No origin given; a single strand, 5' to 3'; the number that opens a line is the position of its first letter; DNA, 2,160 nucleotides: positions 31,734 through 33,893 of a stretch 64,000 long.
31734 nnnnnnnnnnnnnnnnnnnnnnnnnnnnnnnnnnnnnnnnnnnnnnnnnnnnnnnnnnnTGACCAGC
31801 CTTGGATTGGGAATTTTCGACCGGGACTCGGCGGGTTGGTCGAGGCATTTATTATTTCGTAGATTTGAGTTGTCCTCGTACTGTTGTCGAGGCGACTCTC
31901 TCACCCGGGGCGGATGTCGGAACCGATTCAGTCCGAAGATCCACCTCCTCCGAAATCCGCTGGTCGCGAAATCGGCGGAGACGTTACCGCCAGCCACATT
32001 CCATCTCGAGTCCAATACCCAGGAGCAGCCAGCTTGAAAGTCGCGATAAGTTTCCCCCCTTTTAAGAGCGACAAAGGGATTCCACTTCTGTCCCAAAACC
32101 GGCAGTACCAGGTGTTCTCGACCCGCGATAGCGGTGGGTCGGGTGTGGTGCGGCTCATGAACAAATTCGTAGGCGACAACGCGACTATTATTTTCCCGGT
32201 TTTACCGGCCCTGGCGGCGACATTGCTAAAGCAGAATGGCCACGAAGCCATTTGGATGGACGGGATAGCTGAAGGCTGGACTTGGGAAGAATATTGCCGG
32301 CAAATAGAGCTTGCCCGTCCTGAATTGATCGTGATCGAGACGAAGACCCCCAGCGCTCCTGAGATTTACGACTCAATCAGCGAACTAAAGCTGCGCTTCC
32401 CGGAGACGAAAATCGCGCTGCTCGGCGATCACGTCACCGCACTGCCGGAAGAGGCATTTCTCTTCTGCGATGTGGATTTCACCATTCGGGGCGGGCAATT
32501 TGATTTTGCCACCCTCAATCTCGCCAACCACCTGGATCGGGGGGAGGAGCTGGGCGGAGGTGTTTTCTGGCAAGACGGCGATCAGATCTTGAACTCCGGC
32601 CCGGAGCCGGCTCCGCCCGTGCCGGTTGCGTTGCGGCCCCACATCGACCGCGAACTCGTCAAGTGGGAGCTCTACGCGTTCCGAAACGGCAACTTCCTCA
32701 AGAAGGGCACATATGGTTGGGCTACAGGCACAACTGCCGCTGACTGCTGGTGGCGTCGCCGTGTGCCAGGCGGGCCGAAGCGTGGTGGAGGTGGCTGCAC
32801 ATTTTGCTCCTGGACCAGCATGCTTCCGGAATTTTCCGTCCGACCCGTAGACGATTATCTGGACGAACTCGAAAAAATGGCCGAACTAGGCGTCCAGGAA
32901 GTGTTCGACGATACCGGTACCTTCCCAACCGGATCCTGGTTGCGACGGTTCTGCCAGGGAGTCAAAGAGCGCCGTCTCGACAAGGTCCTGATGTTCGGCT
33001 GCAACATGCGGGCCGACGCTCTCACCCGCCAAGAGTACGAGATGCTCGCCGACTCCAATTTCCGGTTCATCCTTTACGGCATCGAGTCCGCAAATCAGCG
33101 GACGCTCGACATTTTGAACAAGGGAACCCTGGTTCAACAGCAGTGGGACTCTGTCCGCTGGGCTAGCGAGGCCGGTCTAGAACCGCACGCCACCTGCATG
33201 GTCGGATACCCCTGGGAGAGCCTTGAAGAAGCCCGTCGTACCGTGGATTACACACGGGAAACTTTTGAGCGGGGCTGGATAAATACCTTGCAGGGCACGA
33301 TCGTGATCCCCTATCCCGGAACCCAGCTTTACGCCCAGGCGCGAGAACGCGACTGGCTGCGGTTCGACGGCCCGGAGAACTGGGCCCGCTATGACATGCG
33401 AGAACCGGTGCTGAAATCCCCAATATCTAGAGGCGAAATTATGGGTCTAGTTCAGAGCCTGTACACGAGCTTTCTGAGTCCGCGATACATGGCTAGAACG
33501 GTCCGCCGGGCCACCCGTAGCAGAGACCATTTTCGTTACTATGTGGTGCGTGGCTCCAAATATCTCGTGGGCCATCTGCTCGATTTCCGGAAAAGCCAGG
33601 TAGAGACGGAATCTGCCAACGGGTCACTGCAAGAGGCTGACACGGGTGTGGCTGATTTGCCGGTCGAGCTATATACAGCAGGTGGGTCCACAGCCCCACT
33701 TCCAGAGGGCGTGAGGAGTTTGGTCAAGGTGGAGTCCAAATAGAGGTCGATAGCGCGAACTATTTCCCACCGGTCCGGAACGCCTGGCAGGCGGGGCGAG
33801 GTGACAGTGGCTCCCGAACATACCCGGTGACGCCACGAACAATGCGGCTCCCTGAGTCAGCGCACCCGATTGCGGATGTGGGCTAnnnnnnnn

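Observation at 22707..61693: Recurring family of bitopic partner proteins next to GT-C-like membrane glycosyltransferases; four of six overlap their GT-C neighbour on the same strand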

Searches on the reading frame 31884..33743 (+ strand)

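Call 13: search_protein_families(library=pfam, proteins=[window:31884-33743:+], max_evalue=0.01)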
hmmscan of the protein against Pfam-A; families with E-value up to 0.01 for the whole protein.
window:31884-33743:+ (619 aa): 2 families
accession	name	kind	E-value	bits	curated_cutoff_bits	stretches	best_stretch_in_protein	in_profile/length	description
PF04055.27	Radical_SAM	-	1.8e-13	51.5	29.5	1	304-455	10-164/166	Radical SAM superfamily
PF02310.24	B12-binding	-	0.00082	19.6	32.1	1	111-199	20-107/121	B12 binding domain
